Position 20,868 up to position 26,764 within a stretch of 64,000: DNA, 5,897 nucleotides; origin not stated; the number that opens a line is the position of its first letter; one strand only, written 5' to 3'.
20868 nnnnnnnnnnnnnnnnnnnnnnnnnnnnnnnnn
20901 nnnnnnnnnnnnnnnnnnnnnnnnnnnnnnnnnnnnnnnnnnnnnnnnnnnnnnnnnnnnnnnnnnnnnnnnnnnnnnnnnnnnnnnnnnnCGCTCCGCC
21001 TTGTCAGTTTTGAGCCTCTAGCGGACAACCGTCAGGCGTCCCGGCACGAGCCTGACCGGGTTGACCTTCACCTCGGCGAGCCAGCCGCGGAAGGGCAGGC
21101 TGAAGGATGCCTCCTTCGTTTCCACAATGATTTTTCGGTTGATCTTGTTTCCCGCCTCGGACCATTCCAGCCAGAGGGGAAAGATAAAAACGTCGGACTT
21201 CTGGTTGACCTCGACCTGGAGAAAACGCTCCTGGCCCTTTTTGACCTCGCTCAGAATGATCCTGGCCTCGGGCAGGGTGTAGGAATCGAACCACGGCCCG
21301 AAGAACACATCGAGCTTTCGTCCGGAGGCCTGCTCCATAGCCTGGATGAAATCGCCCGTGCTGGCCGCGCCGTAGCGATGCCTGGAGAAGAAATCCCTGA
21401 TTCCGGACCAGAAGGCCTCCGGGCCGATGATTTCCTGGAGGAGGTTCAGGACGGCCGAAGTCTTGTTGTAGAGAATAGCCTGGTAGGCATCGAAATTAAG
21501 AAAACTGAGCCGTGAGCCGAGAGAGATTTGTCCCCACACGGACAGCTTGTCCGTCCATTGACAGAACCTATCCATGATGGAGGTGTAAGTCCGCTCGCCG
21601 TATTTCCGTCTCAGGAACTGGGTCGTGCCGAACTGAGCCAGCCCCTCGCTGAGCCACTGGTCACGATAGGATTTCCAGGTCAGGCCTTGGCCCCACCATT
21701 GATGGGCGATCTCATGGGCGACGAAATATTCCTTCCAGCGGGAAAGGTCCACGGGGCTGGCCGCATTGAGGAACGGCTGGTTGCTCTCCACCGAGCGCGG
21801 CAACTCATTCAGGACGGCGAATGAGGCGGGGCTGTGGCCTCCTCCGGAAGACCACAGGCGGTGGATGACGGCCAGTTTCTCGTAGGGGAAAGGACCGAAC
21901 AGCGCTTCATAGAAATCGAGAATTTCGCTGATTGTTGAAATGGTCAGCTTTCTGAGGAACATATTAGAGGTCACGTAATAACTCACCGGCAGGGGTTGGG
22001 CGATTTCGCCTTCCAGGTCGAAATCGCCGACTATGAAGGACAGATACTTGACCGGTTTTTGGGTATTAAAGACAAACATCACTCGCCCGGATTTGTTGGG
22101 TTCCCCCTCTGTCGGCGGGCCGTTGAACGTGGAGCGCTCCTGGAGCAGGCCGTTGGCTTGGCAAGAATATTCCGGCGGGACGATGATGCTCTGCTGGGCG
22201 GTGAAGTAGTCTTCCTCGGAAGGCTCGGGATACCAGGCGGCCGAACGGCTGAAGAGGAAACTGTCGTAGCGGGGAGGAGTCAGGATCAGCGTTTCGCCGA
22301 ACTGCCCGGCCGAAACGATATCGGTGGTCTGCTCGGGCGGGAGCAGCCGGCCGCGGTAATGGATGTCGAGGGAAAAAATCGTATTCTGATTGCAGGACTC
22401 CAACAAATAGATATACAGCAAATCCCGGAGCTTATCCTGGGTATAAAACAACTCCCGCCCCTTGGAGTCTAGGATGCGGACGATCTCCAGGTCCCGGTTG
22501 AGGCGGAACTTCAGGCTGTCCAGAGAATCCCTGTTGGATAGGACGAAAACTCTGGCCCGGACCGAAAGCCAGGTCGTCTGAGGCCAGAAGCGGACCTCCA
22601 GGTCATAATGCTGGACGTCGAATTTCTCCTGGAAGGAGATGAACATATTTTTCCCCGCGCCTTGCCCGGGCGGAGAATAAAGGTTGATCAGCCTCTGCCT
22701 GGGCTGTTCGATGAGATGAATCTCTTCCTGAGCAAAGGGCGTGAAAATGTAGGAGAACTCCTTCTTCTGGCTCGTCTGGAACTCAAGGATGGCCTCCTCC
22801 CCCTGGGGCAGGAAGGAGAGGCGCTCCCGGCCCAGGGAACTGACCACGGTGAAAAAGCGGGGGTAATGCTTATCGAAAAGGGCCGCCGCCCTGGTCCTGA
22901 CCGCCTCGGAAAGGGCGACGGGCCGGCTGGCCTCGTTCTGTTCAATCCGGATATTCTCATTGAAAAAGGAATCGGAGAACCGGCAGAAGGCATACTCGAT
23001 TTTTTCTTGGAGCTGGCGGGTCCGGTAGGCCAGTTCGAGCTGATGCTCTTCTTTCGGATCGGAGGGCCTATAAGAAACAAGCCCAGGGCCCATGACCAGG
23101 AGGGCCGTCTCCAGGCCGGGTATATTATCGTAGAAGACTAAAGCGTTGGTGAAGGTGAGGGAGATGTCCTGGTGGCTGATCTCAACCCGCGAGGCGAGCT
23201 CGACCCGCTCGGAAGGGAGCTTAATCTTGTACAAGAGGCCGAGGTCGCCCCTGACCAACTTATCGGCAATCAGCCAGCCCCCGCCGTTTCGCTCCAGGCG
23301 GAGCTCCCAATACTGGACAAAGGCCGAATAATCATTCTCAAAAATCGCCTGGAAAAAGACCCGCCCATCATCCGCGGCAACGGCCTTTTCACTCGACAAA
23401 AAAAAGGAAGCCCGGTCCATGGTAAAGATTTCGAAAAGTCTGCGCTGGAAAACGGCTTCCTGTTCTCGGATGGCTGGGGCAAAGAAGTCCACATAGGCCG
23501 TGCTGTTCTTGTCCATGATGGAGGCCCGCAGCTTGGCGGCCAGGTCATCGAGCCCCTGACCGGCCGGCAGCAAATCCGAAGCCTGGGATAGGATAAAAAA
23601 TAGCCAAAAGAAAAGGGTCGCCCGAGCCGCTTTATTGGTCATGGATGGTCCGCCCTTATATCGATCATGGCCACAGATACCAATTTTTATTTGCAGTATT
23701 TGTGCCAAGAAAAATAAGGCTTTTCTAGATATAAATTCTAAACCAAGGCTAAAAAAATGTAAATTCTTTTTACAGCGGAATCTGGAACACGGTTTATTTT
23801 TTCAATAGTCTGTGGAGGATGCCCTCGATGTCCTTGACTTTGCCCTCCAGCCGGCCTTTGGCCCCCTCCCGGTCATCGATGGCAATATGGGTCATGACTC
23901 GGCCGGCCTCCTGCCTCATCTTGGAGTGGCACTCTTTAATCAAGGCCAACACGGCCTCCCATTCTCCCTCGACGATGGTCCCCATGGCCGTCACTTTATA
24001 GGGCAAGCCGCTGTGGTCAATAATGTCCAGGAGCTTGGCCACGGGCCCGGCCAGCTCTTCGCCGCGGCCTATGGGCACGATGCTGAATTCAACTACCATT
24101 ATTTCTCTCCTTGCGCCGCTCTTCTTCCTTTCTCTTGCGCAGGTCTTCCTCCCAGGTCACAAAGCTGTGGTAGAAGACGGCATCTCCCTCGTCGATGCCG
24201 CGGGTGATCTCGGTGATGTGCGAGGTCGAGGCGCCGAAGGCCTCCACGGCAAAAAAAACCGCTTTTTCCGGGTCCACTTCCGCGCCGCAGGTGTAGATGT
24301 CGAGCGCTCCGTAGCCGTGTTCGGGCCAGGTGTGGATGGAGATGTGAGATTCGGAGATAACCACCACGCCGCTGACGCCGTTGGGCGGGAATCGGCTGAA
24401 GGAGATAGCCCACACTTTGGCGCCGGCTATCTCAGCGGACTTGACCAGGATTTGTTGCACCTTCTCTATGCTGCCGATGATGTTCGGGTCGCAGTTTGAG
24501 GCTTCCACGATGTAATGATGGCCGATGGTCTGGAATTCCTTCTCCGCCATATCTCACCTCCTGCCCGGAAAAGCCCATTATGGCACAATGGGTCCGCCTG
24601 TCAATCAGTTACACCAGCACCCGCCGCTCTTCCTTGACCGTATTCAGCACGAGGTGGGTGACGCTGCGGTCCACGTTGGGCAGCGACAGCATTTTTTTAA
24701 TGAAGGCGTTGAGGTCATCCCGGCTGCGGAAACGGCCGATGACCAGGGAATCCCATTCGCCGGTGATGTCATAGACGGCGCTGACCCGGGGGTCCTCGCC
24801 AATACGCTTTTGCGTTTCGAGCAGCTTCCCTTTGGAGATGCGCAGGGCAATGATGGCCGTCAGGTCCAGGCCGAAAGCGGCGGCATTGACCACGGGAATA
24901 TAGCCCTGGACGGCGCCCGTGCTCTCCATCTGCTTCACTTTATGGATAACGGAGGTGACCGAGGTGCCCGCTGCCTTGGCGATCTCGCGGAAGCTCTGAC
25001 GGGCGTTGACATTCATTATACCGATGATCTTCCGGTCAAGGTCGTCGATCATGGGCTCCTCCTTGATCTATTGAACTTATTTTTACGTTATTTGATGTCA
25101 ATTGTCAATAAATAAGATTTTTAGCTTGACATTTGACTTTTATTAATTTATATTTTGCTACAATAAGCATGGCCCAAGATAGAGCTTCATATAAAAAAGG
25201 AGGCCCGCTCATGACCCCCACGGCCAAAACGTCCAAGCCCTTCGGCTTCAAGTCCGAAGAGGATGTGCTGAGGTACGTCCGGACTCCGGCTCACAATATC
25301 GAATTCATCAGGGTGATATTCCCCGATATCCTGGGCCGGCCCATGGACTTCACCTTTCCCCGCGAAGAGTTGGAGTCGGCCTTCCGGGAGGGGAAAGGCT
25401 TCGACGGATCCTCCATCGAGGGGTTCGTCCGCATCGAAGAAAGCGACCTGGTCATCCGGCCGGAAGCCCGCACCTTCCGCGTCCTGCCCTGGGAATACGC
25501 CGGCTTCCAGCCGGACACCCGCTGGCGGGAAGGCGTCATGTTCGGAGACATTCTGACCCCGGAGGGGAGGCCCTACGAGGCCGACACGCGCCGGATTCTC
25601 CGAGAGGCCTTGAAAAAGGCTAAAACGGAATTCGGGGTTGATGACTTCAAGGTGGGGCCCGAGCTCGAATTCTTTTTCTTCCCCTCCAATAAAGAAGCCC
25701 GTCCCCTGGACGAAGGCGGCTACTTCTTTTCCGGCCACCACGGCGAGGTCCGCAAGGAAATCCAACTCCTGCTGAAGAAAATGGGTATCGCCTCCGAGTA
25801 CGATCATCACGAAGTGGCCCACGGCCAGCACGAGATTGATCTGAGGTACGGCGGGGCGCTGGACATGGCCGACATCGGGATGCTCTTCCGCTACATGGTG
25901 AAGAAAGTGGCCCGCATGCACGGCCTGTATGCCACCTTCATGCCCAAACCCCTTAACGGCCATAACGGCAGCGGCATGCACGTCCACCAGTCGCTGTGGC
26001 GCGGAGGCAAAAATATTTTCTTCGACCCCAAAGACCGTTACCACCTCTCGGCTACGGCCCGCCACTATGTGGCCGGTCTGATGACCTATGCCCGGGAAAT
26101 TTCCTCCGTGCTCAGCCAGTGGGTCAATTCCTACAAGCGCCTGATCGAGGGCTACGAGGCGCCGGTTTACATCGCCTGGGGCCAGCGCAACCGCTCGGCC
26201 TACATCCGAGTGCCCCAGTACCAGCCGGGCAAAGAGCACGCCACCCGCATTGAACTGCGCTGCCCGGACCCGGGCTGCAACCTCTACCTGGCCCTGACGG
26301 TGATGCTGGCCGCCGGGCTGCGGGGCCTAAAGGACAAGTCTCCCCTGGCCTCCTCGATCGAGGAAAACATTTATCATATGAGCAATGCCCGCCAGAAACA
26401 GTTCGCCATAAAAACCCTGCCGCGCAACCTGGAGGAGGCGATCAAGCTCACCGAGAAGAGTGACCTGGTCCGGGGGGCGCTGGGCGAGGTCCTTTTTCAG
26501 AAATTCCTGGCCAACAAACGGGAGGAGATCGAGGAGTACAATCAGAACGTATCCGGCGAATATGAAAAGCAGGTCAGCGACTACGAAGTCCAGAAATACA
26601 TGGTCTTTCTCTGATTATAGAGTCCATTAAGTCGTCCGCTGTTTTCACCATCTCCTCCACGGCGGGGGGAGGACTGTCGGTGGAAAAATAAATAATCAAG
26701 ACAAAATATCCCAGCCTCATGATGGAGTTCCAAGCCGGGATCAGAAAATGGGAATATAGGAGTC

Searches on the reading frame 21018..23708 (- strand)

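Call 76: search_protein_families(library=pfam, proteins=[window:21018-23708:-], max_evalue=0.00001)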
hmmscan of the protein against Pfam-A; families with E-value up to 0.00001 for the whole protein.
window:21018-23708:- (896 aa): 1 family
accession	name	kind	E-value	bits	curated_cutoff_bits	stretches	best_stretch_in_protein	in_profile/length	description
PF01433.26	Peptidase_M1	-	1.4e-23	84.1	27.7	1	656-806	64-218/218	Peptidase family M1 domain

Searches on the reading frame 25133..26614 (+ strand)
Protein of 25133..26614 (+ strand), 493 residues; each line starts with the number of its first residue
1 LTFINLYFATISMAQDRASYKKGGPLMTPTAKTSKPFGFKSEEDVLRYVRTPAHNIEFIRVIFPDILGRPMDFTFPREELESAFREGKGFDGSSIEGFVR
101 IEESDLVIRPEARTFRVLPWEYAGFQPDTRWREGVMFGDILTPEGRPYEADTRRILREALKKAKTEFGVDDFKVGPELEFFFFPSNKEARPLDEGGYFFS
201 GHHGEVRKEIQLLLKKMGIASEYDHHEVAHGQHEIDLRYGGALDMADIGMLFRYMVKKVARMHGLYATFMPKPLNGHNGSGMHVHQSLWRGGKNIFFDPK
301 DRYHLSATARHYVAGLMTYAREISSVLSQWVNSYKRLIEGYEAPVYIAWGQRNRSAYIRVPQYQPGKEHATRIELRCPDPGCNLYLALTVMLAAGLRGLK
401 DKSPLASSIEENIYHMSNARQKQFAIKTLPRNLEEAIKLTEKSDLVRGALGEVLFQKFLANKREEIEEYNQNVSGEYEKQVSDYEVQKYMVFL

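Call 76: search_protein_families(library=pfam, proteins=[window:25133-26614:+], max_evalue=0.00001)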
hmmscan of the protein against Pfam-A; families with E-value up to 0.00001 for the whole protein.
window:25133-26614:+ (493 aa): 2 families
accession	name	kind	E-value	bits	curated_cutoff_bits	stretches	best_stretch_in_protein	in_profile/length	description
PF00120.29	Gln-synt_C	-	1.1e-110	370.4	24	1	150-474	2-337/344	Glutamine synthetase, catalytic domain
PF03951.24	Gln-synt_N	-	1.5e-21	76.2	33.4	1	55-122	1-69/82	Glutamine synthetase, beta-Grasp domain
